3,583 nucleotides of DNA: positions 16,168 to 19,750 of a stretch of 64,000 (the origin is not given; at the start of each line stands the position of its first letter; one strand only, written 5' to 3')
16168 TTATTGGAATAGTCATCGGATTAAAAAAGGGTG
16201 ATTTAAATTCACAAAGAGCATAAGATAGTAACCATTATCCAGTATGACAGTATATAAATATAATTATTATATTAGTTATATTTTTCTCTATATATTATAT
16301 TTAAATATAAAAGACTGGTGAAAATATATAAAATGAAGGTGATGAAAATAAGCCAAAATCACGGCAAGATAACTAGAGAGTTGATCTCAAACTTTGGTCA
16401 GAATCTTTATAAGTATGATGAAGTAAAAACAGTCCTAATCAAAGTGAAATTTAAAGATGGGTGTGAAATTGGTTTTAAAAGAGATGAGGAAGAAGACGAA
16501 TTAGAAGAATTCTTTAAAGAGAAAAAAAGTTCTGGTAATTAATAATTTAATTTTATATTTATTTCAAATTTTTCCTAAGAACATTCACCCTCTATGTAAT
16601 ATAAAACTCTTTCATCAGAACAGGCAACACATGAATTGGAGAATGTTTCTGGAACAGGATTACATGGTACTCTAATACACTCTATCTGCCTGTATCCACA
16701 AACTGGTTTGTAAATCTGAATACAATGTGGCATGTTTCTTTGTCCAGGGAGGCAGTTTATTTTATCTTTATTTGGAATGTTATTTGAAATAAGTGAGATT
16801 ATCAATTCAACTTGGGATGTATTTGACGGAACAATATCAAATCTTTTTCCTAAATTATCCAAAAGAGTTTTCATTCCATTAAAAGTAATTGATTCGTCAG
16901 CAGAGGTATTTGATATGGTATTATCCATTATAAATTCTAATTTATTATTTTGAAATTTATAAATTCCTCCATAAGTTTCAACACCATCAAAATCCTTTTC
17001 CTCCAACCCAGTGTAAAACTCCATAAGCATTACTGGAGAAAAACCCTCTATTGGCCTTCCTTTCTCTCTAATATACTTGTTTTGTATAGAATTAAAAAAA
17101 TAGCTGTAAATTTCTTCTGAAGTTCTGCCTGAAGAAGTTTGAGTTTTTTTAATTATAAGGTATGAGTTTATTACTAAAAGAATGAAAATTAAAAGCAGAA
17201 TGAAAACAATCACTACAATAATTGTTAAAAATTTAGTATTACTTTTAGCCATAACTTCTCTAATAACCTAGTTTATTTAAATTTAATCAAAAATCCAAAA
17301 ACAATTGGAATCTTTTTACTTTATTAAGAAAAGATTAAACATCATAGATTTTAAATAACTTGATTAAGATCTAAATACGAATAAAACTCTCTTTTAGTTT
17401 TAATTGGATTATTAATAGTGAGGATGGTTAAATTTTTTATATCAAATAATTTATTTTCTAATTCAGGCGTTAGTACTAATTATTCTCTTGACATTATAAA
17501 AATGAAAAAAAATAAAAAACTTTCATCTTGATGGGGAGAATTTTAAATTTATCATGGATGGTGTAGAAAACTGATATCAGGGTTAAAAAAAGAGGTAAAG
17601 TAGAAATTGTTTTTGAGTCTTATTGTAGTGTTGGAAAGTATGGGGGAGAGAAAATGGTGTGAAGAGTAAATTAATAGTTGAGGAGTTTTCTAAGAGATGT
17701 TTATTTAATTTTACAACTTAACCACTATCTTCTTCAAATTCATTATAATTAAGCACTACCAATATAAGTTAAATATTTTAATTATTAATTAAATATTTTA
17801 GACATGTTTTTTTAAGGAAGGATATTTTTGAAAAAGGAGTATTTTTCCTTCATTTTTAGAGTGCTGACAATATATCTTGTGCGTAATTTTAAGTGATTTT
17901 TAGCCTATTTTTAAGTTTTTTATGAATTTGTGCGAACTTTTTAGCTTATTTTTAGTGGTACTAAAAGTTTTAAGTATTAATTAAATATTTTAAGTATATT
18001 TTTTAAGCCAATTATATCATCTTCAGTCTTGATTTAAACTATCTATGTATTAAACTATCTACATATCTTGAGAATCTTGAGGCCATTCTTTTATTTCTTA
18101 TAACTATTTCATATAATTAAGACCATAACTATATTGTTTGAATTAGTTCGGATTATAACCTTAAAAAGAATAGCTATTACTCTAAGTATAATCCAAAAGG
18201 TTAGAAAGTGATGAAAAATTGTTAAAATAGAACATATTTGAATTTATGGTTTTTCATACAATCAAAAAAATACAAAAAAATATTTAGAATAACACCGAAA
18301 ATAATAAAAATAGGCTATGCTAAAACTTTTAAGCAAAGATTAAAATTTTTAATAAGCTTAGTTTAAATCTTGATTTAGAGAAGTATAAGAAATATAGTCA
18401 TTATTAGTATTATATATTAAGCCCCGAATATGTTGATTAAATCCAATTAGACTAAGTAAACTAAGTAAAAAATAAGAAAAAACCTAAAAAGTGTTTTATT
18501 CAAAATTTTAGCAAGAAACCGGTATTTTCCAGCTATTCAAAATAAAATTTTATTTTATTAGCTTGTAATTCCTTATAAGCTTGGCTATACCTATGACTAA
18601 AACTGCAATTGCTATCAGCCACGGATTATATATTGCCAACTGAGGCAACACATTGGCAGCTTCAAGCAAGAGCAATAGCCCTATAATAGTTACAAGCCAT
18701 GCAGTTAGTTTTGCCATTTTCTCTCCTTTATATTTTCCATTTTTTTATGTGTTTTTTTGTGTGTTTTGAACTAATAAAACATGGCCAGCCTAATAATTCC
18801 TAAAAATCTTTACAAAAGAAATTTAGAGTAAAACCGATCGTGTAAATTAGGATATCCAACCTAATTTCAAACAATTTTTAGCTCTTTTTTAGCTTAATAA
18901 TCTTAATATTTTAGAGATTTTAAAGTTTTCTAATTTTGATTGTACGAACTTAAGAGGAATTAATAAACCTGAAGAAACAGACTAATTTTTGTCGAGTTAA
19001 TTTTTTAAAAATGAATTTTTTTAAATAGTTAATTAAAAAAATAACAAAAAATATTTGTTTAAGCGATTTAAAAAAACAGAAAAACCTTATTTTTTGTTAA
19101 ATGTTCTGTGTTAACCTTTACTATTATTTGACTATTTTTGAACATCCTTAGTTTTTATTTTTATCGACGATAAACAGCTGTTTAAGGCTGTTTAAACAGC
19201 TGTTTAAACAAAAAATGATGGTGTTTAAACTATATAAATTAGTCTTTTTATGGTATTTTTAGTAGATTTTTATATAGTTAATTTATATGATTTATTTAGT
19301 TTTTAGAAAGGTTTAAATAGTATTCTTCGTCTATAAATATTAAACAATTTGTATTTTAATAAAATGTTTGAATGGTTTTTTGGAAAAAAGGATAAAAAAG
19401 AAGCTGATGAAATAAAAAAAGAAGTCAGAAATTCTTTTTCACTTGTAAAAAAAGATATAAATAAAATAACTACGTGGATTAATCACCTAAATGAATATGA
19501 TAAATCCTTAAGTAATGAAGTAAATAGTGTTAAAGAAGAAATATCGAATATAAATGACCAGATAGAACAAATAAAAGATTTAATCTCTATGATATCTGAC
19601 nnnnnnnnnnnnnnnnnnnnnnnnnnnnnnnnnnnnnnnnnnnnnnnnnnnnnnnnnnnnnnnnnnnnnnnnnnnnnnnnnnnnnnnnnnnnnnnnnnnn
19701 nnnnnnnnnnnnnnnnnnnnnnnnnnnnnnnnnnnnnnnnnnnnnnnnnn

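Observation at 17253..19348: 2.1-kb stretch with no ORF >=60 aa on either strand in an otherwise compact genome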

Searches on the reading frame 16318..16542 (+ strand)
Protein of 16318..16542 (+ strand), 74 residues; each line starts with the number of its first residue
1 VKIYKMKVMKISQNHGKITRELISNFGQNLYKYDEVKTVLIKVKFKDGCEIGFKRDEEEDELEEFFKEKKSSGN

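Call 11: search_protein_families(library=pfam, proteins=[window:16318-16542:+], max_evalue=0.1)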
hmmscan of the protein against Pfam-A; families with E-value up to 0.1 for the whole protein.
window:16318-16542:+ (74 aa): 1 family
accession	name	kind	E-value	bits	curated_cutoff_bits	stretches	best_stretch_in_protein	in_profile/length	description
PF05306.16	DUF733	-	0.013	16.2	25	1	5-59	19-75/85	Protein of unknown function (DUF733)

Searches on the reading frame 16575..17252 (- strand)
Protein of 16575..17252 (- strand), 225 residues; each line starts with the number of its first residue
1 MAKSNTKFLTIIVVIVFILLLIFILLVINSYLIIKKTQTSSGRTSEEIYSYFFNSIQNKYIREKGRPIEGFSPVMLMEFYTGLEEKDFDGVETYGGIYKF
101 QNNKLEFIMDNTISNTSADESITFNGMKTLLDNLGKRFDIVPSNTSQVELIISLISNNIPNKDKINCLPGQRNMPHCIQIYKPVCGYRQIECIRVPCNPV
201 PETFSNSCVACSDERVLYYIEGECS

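Call 11: search_protein_families(library=pfam, proteins=[window:16575-17252:-], max_evalue=0.1)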
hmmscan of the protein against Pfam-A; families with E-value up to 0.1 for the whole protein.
window:16575-17252:- (225 aa): 3 families
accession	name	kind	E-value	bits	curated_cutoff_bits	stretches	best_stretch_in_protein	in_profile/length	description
PF06480.20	FtsH_ext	-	0.018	15.7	25.5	1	15-62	2-44/103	FtsH Extracellular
PF11857.13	DUF3377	-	0.074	13.4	26.5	0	5-37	23-55/72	Domain of unknown function (DUF3377)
PF24812.1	wHTH_TTC3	-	0.096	13.8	27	0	39-113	33-101/123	TTC3-like, winged helix turn helix domain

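Call 12: find_encoding_contigs(protein=window:16575-17252:-, flank=10000, max_places=10)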
Protein window:16575-17252:- (225 aa): 1 contig read that carries it; 1 place shown.
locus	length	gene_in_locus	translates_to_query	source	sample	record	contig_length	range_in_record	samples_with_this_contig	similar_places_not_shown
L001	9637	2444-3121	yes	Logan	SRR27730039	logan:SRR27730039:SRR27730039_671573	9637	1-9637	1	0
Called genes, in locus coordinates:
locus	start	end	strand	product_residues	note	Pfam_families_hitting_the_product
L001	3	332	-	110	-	?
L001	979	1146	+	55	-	-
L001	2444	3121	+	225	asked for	-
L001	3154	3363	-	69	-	-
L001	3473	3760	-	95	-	-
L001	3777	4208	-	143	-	PF10107:Endonuc_Holl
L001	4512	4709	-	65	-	PF23477:zf_Tbcl_2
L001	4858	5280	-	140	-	PF08570:DUF1761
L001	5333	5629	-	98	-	-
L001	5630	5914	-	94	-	-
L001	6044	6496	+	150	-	PF13412:HTH_24, PF01037:AsnC_trans_reg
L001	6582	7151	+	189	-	-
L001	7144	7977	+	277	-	PF13495:Phage_int_SAM_4 (weak), PF00589:Phage_integrase, PF22823:MrpR_C_cat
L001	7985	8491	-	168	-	PF02643:DUF192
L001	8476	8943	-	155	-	PF00565:SNase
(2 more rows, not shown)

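Call 24: find_related_loci(query=window:16575-17252:-, collection=metagenome_contigs, flank=10000)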
Query window:16575-17252:- (225 aa) in metagenome_contigs; peptide patterns used: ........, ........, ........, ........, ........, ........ (x = any residue, [..] = any of these).
136 stretches matched a pattern, but none encodes a relative of the query by tblastn (E <= 1e-3).

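Call 42: search_protein_families(library=ncbifam, proteins=[window:16575-17252:-], max_evalue=0.01)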
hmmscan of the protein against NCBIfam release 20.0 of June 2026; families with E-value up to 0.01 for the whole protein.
window:16575-17252:- (225 aa): 0 families

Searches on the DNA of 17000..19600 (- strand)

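Call 10: search_rna_families(source=window, start=17000, end=19600, threshold=evalue, max_evalue=10, show_alignments=3)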
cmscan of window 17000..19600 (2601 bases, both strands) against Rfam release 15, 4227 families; matches with E-value up to 10: 6.
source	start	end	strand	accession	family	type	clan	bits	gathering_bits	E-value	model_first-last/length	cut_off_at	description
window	17811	17857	+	RF04343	Plastid-psbA-2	Cis-reg;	CL00153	24.7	55.8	0.11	1-60/60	no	Plastid-psbA-2 3UTR RNA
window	17292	17350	-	RF01587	snoR10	Gene; snRNA; snoRNA; CD-box;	-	22.4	65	7.3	1-71/71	no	small nucleolar RNA snoR10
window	17046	17124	+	RF02059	STnc50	Gene; sRNA;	-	19.9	55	4.5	1-84/84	no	Salmonella enterica sRNA STnc40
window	18327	18369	+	RF03925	mir-1011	Gene; miRNA;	-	18.9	60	3.2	7-46/54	no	mir-1011 microRNA precursor family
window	18487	18596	-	RF01441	S_pombe_snR46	Gene; snRNA; snoRNA; HACA-box;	CL00021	18.3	60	7.1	1-168/168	no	small nulceolar RNA snR46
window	17605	17624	-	RF01319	CRISPR-DR6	Gene; CRISPR;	-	16.5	39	7.6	6-25/30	no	CRISPR RNA direct repeat element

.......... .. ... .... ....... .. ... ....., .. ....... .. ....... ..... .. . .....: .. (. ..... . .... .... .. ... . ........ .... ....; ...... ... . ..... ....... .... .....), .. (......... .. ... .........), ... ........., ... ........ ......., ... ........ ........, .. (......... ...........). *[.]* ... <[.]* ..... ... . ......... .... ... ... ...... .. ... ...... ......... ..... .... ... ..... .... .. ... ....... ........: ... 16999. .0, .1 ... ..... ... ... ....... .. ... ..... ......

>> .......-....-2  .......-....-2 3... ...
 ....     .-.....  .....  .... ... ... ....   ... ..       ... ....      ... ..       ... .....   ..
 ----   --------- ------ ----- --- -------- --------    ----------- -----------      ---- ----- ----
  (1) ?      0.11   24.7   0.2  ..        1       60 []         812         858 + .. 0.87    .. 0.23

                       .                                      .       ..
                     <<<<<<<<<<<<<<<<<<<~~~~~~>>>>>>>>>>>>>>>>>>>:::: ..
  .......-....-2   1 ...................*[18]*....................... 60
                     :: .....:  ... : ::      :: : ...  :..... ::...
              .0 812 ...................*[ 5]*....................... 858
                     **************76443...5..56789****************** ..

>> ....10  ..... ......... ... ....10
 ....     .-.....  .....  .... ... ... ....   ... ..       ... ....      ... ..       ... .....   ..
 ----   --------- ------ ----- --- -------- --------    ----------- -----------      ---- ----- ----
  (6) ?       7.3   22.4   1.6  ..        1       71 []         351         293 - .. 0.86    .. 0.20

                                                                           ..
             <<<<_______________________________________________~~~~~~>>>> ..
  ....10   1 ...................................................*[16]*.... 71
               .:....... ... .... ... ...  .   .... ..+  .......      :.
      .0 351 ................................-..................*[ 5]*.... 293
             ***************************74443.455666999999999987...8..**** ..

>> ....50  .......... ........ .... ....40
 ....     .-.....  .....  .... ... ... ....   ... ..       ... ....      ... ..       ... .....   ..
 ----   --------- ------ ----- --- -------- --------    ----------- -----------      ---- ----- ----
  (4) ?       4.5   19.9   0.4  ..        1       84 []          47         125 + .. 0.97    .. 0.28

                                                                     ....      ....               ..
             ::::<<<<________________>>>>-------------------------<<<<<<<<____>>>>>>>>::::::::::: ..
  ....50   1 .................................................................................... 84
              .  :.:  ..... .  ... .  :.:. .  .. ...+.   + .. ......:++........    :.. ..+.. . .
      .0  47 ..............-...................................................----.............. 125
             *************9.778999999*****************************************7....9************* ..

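Call 69: build_rna_model(alignment_id=A2, structure=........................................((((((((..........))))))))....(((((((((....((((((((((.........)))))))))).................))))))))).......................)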
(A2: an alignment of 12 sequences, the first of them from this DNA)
Model R1 built from alignment A2 (12 sequences, 161 columns); structure: as given.
model positions 150; base pairs 26; branch points 1; effective number of sequences 7.67; information 0.59 bits per position. Calibrated on 0.2 Mb of random sequence (short: E-values are rough).
structure used (alignment columns):
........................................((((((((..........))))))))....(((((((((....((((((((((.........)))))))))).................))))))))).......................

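Call 71: search_with_rna_model(model_id=R1, sources=[window, L002, L003, L004, L005, L006, L007, L009, L011, L012, L022, L024, L025, L026, L032, L039, L040, L041, L042, L043, L044, L045, L046, L047, L048, L049, L050, L051, L052, L054, L055, L056, L057, L058, L059, L060, L061, L062, L063, L064, L065, L066, L067, L068, L069, L070, L071, L072, L073, L074, L075, L076, L077, L078, L079, L080, L081, L082, L083, L084, L085, L086, L087, L089, L090, L091, L092, L093, L094, L096, L097, L098, L099, L100, L101, L102, L103, L104, L105, L106, L107, L108, L109, L110, L111, L112, L113, L114, L115, L116, L117, L118, L119, L120, L121, L122], max_evalue=0.1, make_alignment=true)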
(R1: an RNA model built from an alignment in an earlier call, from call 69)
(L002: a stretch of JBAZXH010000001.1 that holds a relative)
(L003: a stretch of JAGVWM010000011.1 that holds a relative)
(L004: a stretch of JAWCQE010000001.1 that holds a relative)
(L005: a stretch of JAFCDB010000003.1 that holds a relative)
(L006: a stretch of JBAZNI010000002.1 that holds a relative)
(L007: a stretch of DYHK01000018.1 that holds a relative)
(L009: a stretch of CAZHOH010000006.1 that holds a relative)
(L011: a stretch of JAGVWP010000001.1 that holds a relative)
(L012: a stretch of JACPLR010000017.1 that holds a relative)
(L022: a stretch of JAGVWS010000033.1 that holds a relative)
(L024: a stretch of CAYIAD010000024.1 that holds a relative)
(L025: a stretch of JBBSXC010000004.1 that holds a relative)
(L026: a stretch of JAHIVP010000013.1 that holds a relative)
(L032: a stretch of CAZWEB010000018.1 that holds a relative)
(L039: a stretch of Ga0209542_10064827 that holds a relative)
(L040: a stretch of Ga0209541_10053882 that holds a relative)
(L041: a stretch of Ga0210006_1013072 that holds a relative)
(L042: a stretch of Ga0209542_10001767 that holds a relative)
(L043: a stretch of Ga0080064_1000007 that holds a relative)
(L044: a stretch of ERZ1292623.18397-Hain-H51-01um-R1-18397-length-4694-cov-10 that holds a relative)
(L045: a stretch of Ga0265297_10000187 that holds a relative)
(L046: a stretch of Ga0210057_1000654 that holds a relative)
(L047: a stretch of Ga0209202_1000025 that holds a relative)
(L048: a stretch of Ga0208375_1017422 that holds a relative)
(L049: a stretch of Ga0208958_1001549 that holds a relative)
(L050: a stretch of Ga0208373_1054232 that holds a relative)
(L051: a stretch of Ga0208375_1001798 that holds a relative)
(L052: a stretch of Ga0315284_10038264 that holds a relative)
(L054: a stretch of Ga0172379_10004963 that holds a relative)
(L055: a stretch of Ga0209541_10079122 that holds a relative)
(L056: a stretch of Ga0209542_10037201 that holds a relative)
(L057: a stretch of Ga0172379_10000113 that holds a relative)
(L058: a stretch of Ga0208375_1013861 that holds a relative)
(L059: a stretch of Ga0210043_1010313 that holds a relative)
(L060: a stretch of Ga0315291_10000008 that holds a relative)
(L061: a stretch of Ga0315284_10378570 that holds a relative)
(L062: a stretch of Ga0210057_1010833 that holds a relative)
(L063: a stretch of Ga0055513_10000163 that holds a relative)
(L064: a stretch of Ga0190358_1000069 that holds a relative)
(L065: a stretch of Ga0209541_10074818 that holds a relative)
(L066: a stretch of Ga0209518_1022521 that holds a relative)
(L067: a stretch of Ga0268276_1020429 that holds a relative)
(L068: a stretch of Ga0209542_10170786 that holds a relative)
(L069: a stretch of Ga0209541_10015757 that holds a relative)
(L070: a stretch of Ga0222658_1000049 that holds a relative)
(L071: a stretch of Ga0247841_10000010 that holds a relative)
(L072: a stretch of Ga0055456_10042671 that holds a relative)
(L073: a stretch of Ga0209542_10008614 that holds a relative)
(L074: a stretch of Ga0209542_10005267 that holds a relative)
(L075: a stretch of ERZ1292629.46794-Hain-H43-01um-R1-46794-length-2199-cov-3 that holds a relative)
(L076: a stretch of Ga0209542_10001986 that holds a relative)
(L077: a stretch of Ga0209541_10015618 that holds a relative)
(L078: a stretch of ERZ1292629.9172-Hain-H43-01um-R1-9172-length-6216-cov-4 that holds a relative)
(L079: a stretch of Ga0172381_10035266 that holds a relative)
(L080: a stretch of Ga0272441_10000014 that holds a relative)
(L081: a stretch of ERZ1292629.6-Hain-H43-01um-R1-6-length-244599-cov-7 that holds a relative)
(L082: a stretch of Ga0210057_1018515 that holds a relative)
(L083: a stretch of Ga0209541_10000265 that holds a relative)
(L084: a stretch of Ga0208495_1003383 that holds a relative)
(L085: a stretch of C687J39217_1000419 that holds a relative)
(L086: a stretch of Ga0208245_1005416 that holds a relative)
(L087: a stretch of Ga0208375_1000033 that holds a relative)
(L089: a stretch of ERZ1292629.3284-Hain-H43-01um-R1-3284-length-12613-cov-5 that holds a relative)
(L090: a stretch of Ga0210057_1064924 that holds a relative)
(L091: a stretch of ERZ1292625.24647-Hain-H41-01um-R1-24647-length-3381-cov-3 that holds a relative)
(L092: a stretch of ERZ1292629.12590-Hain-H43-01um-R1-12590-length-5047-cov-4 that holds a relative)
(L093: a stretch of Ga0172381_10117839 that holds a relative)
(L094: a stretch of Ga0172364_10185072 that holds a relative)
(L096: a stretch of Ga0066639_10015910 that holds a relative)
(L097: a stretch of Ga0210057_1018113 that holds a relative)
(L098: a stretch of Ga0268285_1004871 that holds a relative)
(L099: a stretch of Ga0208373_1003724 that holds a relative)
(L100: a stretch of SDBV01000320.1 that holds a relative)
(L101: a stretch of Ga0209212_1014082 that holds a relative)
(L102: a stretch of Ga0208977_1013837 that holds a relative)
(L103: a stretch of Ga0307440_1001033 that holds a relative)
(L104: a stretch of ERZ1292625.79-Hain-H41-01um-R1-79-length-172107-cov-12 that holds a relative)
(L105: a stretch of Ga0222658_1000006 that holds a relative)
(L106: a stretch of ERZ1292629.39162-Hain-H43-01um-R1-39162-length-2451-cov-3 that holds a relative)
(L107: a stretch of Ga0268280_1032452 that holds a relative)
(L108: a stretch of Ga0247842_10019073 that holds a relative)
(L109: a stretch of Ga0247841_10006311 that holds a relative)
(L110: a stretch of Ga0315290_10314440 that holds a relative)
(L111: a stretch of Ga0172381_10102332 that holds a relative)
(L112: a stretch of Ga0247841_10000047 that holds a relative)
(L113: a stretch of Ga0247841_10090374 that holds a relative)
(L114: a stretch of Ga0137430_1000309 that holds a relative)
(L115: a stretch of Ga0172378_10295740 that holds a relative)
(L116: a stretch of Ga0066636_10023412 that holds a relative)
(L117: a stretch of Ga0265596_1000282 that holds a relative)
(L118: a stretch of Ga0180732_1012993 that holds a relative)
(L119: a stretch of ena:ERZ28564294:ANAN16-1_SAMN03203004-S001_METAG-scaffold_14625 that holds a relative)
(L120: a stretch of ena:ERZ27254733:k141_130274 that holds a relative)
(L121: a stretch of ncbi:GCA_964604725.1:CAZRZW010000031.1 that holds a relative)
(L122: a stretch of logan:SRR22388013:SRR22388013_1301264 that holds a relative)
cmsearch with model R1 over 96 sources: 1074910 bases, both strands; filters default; matches with E-value up to 0.1: 16.
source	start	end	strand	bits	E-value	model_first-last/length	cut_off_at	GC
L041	350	496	-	129.6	2.7e-18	1-150/150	no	0.33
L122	142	298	+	122.3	4.4e-17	1-150/150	no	0.27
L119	193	350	+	120.5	8.7e-17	1-150/150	no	0.25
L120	139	296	+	120.5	8.7e-17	1-150/150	no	0.25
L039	919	1076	-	119.9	1.1e-16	1-150/150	no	0.25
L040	213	370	-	119.9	1.1e-16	1-150/150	no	0.25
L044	1133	1282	-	119.6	1.2e-16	1-150/150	no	0.32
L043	9162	9292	-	103.1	7.2e-14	1-150/150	no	0.27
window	18760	18906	-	98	5.3e-13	1-150/150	no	0.27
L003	5930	6061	-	96.6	9.1e-13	1-150/150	no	0.28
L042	9301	9432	-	96.6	9.1e-13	1-150/150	no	0.28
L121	2903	3044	+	94.3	2.2e-12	1-150/150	no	0.24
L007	3882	4025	-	91.9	5.5e-12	1-150/150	no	0.33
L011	5719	5864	-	86.6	4.3e-11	1-150/150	no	0.34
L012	4542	4686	-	84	1.2e-10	1-150/150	no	0.33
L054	9613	9744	-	65.5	1.5e-07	1-150/150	no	0.34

Alignment A3: 16 matches aligned to the model, 160 columns, each read 5' to 3' on its own strand. Consensus structure (alignment columns), stored with it:
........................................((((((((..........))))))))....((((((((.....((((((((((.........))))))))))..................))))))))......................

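Call 80: search_dna_similar(query=window:17253-18549:+, collection=phages, mode=distant, max_evalue=0.001, max_rows=10)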
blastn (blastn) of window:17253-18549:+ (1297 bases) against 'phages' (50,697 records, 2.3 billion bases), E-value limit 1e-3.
No match.

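Call 92: search_with_rna_model(model_id=R1, sources=[L131, L132, L133, L134, L135, L136, L137, L138, L139, L140, L141, L142, L143], max_evalue=1, filters=off)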
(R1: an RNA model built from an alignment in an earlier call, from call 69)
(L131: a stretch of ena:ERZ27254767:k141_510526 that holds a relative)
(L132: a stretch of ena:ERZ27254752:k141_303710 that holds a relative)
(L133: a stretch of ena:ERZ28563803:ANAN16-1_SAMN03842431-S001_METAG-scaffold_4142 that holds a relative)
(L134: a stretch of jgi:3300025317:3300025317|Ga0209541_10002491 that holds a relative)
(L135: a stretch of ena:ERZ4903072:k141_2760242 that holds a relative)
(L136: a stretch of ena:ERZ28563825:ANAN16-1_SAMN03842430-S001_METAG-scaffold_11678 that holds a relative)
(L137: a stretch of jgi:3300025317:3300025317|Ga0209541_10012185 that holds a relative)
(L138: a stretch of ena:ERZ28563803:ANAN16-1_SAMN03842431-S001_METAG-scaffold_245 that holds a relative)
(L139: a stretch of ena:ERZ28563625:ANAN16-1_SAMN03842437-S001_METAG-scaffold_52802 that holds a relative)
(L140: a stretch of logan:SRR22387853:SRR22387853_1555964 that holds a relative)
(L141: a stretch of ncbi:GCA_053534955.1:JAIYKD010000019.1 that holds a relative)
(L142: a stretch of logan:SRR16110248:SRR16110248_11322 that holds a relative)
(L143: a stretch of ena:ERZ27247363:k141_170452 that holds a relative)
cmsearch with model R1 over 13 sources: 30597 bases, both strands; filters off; matches with E-value up to 1: 1.
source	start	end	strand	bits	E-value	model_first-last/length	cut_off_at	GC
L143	2207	2261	-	16.4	0.72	1-150/150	no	0.18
